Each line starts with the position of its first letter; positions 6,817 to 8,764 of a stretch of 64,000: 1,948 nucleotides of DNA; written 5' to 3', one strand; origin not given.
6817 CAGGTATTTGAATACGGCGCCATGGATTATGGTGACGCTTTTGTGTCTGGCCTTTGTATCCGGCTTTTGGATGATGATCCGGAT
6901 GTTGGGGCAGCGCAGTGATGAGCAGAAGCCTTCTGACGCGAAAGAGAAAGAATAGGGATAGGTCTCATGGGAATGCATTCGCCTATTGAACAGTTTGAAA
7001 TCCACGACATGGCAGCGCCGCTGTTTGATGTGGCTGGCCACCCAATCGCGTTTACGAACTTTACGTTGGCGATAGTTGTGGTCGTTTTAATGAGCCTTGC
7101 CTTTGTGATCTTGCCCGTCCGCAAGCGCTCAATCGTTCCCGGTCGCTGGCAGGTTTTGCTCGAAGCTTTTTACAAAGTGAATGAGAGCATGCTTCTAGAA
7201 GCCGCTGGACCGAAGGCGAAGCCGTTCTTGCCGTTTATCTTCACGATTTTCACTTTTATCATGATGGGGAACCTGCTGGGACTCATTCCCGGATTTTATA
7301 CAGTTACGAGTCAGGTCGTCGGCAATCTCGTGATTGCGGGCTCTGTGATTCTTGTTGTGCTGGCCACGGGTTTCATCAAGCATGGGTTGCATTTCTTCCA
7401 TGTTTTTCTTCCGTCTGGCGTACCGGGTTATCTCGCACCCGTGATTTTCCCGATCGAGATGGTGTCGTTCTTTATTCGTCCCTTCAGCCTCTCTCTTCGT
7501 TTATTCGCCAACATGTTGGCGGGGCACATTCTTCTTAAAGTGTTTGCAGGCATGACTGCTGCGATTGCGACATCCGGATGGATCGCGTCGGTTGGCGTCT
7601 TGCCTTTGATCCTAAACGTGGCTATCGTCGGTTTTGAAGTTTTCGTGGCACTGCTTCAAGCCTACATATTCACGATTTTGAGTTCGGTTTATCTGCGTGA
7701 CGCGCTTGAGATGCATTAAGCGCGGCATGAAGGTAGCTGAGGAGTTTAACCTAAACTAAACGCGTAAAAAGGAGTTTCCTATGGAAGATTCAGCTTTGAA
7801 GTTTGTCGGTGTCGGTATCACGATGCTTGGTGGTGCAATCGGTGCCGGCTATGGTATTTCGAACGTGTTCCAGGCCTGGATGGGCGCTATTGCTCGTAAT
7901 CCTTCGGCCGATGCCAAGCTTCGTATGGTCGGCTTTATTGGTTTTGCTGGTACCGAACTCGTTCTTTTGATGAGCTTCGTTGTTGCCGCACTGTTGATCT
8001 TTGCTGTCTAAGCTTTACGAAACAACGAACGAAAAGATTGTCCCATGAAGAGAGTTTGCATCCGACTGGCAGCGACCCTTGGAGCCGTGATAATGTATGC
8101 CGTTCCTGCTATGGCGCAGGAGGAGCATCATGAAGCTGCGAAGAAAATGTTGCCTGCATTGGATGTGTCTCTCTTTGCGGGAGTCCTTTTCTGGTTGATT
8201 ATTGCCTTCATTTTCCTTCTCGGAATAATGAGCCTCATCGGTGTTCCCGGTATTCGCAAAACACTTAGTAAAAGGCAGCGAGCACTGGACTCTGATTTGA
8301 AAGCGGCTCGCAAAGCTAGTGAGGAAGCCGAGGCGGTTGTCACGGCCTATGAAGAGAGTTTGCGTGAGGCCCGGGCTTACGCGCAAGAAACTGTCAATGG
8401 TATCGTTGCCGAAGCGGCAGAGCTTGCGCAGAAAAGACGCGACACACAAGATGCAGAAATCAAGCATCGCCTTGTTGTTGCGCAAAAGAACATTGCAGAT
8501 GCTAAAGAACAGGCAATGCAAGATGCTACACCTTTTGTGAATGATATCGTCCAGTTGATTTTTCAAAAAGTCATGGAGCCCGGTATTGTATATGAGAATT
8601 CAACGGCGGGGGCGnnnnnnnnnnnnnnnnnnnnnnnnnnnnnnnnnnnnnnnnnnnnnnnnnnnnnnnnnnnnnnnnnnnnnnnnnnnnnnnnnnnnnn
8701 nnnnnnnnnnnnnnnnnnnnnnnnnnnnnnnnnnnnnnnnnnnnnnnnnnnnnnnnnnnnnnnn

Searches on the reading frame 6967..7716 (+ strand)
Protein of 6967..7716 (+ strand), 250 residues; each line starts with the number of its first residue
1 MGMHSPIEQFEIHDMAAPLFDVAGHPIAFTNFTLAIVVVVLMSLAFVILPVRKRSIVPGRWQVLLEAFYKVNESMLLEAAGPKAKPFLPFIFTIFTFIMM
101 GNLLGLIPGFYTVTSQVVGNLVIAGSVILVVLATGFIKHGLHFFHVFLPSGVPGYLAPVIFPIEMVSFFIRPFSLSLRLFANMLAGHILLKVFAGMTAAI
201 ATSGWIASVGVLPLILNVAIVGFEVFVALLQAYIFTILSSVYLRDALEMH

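Call 57: search_protein_families(library=ncbifam, proteins=[window:6967-7716:+], max_evalue=1e-8)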
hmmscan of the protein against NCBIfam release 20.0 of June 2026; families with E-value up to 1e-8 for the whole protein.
window:6967-7716:+ (250 aa): 14 families
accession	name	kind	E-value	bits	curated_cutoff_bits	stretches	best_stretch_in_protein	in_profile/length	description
NF004482.0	PRK05815.2-4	equivalog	1.7e-83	280.2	225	1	3-250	4-252/252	F0F1 ATP synthase subunit A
TIGR01131.1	ATP_synt_6_or_A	equivalog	4.9e-62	209.8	102.6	1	6-246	1-226/227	F0F1 ATP synthase subunit A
NF009953.0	PRK13419.1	equivalog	4.4e-29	101.9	460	1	32-244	112-327/346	F0F1 ATP synthase subunit A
NF004481.0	PRK05815.2-3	equivalog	4.5e-28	98.4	227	1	31-249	22-220/225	F0F1 ATP synthase subunit A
NF004479.0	PRK05815.1-4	equivalog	1.6e-22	79.9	268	1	32-245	19-232/238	F0F1 ATP synthase subunit A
NF004486.0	PRK05815.3-4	equivalog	2.9e-22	79.5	272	1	24-248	22-224/224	F0F1 ATP synthase subunit A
NF004484.0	PRK05815.3-2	equivalog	5.2e-20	72.2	234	1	22-244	12-221/226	F0F1 ATP synthase subunit A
NF009952.0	PRK13417.1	equivalog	1.5e-19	70.7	531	1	112-247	217-349/352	F0F1 ATP synthase subunit A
NF004485.0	PRK05815.3-3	equivalog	7.5e-19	68.2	249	1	32-243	24-248/281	F0F1 ATP synthase subunit A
NF009954.0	PRK13420.1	equivalog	8.5e-19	68.2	272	1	18-249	10-219/229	F0F1 ATP synthase subunit A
TIGR03306.1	altF1_A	exception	3.8e-18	65.9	302.1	1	36-246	25-215/217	alternate F1F0 ATPase, F0 subunit A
NF009955.0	PRK13421.1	equivalog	9.7e-18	64.5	302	1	17-248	9-218/231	F0F1 ATP synthase subunit A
NF004487.0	PRK05815.3-5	equivalog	2e-17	63.4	224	1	28-248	27-238/269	F0F1 ATP synthase subunit A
NF004477.0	PRK05815.1-1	equivalog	1.4e-16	60.7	280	1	32-250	44-268/268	F0F1 ATP synthase subunit A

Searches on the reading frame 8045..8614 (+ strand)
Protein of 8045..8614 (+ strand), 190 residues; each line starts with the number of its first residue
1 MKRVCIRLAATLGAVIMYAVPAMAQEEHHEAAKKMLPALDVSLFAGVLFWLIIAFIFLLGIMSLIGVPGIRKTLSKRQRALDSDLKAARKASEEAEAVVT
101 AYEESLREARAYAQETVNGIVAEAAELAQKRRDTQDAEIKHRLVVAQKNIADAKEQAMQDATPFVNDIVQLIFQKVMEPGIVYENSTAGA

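Call 57: search_protein_families(library=ncbifam, proteins=[window:8045-8614:+], max_evalue=1e-8)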
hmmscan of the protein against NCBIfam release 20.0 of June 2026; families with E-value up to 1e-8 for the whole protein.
window:8045-8614:+ (190 aa): 10 families
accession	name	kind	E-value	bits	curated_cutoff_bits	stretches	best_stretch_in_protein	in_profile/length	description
NF006612.0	PRK09174.1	equivalog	2.1e-22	79.8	183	1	28-178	36-186/204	F0F1 ATP synthase subunit B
NF009988.0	PRK13454.1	equivalog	7.3e-20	71.5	186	1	24-174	11-160/181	F0F1 ATP synthase subunit B'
NF009989.0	PRK13455.1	equivalog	3e-14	53.5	249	1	16-160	10-143/185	F0F1 ATP synthase subunit B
NF004412.0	PRK05759.1-3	equivalog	9.5e-13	48.4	156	1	24-162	12-144/185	F0F1 ATP synthase subunit B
NF005607.0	PRK07353.1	equivalog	1.1e-11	44.7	131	1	46-177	21-152/155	F0F1 ATP synthase subunit B'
NF006611.0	PRK09173.1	equivalog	2.8e-11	43.7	195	1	49-161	5-118/159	F0F1 ATP synthase subunit B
NF009991.0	PRK13460.1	equivalog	1.3e-10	41.5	183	1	36-181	9-152/173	F0F1 ATP synthase subunit B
NF004411.0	PRK05759.1-2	equivalog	2.3e-10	40.7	131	1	48-160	7-119/156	F0F1 ATP synthase subunit B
NF011042.0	PRK14472.1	equivalog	2.5e-10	40.6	198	1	45-160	18-126/175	F0F1 ATP synthase subunit B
NF009987.0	PRK13453.1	equivalog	1.2e-09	38.2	172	1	46-181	19-154/173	F0F1 ATP synthase subunit B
